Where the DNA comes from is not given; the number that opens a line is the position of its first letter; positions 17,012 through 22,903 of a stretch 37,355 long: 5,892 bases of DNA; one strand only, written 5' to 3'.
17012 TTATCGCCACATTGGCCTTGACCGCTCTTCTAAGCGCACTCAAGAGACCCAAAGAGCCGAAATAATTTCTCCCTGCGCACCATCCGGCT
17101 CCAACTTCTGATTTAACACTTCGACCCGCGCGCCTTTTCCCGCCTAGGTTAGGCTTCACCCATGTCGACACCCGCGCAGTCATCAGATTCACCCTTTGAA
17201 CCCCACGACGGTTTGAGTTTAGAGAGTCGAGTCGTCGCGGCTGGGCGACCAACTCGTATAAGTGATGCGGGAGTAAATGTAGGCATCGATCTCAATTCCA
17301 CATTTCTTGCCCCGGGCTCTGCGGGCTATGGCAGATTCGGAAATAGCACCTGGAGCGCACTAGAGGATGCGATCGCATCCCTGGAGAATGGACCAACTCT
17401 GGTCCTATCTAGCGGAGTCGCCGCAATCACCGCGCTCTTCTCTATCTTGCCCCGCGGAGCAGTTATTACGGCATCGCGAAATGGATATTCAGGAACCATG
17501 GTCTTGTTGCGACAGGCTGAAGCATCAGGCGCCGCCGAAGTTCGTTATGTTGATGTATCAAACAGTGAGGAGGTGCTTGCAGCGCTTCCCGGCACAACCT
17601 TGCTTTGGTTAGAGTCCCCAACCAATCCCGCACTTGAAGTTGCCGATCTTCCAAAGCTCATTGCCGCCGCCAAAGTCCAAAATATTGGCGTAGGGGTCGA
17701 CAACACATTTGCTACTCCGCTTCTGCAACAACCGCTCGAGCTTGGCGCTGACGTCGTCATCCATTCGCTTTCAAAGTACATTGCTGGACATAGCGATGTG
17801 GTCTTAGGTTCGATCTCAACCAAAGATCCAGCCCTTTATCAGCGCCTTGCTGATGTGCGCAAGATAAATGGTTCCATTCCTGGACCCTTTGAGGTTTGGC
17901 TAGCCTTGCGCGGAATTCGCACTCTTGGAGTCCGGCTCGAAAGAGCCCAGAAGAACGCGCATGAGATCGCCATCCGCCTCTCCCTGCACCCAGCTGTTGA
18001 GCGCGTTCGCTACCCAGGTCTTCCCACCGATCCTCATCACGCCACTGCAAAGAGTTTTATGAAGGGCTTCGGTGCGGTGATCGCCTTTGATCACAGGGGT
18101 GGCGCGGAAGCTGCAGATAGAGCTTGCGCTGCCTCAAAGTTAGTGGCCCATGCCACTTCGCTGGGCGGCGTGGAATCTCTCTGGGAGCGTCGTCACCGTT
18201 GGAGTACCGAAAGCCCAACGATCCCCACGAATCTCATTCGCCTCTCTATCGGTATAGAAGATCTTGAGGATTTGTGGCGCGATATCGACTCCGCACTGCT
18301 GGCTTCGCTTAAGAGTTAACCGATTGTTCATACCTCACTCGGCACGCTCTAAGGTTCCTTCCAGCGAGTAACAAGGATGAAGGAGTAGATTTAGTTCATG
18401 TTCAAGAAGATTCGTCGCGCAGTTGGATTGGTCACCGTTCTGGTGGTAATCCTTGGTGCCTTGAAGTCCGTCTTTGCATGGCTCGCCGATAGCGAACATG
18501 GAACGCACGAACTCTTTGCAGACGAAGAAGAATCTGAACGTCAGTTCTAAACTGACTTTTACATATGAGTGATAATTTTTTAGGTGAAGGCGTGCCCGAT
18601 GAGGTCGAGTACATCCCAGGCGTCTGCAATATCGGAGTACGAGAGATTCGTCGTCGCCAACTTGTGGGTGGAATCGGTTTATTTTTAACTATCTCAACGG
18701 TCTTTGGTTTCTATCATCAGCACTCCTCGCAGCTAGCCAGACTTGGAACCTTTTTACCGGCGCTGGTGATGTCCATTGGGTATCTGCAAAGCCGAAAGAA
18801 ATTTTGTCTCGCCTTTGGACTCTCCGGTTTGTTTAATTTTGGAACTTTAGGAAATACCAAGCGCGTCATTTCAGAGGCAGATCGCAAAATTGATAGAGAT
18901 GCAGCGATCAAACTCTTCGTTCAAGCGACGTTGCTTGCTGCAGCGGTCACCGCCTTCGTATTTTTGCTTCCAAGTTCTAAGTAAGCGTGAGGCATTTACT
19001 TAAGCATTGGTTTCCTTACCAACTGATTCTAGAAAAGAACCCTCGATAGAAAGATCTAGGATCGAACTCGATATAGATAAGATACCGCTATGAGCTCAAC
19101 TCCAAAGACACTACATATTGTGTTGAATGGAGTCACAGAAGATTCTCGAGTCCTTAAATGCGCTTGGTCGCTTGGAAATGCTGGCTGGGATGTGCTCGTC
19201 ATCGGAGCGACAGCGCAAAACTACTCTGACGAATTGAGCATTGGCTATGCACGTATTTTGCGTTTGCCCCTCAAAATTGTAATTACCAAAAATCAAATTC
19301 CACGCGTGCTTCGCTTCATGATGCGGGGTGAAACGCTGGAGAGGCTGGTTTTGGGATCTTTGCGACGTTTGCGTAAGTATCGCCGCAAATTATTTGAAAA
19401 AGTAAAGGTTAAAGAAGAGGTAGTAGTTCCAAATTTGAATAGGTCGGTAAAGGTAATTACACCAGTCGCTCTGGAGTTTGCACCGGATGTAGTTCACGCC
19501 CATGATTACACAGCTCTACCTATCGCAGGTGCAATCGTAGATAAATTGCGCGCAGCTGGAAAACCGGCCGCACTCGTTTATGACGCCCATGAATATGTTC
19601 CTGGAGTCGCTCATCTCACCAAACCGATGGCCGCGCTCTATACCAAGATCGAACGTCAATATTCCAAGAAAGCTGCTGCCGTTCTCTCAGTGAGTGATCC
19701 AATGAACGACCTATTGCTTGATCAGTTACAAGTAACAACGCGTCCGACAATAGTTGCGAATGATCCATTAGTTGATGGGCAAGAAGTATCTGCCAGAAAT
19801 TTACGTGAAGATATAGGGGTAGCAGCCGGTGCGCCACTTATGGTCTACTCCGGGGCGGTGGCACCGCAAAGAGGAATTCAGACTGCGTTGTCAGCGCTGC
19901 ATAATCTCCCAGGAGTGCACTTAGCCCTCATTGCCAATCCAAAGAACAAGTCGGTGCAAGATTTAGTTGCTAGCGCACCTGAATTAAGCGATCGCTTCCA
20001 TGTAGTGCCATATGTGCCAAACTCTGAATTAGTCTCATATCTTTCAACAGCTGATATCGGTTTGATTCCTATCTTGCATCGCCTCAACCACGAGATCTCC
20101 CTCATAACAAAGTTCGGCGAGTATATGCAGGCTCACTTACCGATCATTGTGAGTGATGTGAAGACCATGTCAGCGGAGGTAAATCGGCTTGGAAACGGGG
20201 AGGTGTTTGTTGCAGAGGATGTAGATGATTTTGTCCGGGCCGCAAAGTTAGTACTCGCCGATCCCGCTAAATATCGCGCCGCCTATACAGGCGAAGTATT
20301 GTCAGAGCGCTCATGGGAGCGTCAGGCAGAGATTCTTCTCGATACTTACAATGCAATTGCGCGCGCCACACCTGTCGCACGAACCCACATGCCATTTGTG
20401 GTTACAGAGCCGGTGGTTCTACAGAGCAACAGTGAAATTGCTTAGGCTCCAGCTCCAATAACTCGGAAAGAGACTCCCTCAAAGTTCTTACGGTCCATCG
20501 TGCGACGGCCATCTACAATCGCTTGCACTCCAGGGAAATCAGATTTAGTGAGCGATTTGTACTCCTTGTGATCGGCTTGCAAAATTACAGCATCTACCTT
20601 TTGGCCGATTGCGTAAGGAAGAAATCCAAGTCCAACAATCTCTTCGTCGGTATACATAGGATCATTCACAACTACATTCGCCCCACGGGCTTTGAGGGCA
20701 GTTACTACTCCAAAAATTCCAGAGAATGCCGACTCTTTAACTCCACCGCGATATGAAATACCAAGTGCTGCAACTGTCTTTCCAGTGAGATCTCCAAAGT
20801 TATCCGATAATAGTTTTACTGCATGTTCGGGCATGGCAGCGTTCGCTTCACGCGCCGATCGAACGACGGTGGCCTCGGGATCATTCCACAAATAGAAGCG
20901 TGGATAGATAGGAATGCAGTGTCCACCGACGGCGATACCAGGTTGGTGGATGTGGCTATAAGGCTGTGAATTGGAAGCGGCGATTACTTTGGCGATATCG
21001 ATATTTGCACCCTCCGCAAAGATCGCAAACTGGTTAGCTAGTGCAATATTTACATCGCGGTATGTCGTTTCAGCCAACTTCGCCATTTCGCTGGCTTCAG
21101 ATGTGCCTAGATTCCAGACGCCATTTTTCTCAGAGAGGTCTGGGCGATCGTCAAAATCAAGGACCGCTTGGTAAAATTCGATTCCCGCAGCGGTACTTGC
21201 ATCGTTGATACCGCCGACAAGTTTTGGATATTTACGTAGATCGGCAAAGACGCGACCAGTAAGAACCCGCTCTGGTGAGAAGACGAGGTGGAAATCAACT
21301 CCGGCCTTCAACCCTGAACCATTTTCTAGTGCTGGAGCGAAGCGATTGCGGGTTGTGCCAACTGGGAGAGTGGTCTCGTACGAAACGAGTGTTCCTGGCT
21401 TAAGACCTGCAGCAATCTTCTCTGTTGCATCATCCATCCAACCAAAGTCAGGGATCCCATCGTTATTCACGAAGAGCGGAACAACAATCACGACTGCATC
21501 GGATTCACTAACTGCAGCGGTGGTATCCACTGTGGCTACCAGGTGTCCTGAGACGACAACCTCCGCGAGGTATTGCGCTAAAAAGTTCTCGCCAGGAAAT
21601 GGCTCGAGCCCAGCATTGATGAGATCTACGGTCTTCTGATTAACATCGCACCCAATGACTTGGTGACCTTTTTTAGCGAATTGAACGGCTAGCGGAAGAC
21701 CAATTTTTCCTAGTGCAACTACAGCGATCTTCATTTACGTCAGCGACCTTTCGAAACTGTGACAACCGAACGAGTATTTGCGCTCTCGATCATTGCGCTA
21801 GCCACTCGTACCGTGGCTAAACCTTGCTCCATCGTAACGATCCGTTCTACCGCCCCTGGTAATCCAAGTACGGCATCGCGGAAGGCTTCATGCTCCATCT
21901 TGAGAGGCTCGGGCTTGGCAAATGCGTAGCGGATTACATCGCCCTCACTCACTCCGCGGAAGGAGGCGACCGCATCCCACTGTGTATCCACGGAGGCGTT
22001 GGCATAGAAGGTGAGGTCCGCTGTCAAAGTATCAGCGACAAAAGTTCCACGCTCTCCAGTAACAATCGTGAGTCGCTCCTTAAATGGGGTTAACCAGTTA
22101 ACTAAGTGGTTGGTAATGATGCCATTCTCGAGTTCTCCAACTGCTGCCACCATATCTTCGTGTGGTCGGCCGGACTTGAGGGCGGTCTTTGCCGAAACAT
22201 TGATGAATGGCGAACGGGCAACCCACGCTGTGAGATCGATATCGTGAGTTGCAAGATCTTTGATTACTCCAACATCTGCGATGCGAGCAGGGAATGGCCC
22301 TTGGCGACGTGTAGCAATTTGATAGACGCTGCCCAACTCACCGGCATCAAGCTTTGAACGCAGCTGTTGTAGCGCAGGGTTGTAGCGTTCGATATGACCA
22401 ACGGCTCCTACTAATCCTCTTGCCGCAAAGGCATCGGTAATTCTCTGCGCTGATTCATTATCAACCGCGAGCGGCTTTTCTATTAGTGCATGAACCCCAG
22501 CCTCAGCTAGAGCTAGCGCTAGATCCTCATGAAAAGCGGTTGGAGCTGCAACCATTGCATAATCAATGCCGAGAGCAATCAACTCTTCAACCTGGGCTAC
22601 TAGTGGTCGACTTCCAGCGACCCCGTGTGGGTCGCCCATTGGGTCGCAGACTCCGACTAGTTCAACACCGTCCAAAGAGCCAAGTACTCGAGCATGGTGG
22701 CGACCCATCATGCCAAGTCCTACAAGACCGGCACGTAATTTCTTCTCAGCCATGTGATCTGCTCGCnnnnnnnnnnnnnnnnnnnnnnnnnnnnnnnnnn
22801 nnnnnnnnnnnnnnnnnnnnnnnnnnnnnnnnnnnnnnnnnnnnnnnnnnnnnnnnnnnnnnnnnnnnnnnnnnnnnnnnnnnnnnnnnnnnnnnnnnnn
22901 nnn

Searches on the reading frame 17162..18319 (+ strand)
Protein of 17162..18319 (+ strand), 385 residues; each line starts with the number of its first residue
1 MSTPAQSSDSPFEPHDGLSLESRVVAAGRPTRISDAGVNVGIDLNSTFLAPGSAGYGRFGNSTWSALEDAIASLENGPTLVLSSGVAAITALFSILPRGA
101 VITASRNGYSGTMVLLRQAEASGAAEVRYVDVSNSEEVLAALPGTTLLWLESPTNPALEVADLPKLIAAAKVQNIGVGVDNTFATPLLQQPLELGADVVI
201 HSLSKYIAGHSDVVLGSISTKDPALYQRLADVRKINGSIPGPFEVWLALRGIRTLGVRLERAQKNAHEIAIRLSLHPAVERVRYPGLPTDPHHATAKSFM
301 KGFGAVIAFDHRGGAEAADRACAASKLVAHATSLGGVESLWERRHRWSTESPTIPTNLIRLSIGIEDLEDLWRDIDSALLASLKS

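Call 21: search_protein_families(library=pfam, proteins=[window:17162-18319:+], max_evalue=0.001)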
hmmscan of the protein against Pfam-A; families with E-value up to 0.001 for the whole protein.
window:17162-18319:+ (385 aa): 1 family
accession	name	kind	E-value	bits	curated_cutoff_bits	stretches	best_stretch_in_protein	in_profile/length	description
PF01053.26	Cys_Met_Meta_PP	-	1.6e-97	326.9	27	1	54-379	44-380/381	Cys/Met metabolism PLP-dependent enzyme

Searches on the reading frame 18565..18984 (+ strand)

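Call 21: search_protein_families(library=pfam, proteins=[window:18565-18984:+], max_evalue=0.001)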
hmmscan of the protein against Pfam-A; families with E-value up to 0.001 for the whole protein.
window:18565-18984:+ (139 aa): 0 families

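Call 27: search_protein_families(library=ncbifam, proteins=[window:18565-18984:+], max_evalue=0.01)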
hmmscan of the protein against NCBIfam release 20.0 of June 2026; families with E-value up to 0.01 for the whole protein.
window:18565-18984:+ (139 aa): 1 family
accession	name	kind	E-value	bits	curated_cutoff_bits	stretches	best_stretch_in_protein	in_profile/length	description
NF033192.3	CPBP_JDVT_MrtJ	equivalog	0.0051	17.5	75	0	40-95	41-96/98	JDVT-CTERM system glutamic-type intramembrane protease MrtJ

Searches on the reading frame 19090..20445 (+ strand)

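Call 21: search_protein_families(library=pfam, proteins=[window:19090-20445:+], max_evalue=0.001)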
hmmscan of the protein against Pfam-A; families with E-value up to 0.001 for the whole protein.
window:19090-20445:+ (451 aa): 4 families
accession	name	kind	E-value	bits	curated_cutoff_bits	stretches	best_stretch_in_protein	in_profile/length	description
PF00534.26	Glycos_transf_1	-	8.6e-13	48.6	26.4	1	237-396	4-163/172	Glycosyl transferases group 1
PF13692.12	Glyco_trans_1_4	-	7.8e-12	46.1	27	1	249-391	2-142/142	Glycosyl transferases group 1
PF13579.12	Glyco_trans_4_4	-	3.9e-10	40.7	29.7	1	25-222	11-155/158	Glycosyl transferase 4-like domain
PF13439.12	Glyco_transf_4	-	3.3e-09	37.4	28.5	1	126-224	67-164/170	Glycosyltransferase Family 4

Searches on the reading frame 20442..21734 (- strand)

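Call 21: search_protein_families(library=pfam, proteins=[window:20442-21734:-], max_evalue=0.001)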
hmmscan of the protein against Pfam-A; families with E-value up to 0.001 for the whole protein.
window:20442-21734:- (430 aa): 6 families
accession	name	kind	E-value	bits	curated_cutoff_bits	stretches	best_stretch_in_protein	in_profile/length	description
PF03721.20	UDPG_MGDP_dh_N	-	2.2e-35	122.4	27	1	1-183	1-182/187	UDP-glucose/GDP-mannose dehydrogenase family, NAD binding domain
PF00984.24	UDPG_MGDP_dh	-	2.2e-19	69.8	25.4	1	214-298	2-92/94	UDP-glucose/GDP-mannose dehydrogenase family, central domain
PF03720.21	UDPG_MGDP_dh_C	-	1.6e-10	41.7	30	1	322-414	1-102/103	UDP-glucose/GDP-mannose dehydrogenase family, UDP binding domain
PF01210.29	NAD_Gly3P_dh_N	-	7.7e-07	29.7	23.1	1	2-88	1-80/158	NAD-dependent glycerol-3-phosphate dehydrogenase N-terminus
PF03446.21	NAD_binding_2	-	3e-05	24.5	21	1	2-86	1-64/161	NAD binding domain of 6-phosphogluconate dehydrogenase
PF03807.23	F420_oxidored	-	6.9e-05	23.8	21.6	1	2-91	1-73/94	NADP oxidoreductase coenzyme F420-dependent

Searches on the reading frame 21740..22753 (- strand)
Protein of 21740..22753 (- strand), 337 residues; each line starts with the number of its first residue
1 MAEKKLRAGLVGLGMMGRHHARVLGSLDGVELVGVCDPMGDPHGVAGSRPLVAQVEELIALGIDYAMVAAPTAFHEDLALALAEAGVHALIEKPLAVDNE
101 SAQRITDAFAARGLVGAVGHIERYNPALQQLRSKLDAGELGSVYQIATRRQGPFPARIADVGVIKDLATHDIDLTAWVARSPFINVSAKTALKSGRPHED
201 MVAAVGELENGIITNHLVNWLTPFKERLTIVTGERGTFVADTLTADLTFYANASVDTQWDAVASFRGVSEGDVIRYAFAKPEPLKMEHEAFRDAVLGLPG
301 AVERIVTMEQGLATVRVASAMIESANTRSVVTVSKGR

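Call 24: search_protein_families(library=pfam, proteins=[window:21740-22753:-], max_evalue=0.001)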
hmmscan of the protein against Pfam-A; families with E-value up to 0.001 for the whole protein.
window:21740-22753:- (337 aa): 3 families
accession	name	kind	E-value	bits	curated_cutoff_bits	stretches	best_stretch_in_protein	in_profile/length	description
PF01408.29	GFO_IDH_MocA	-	1.4e-17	65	24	1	7-120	2-120/120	Oxidoreductase family, NAD-binding Rossmann fold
PF22725.1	GFO_IDH_MocA_C3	-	3.9e-15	56.4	27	1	129-238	2-123/124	GFO/IDH/MocA C-terminal domain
PF02894.22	GFO_IDH_MocA_C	-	5e-12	46.5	22.9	1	132-333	1-218/218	Oxidoreductase family, C-terminal alpha/beta domain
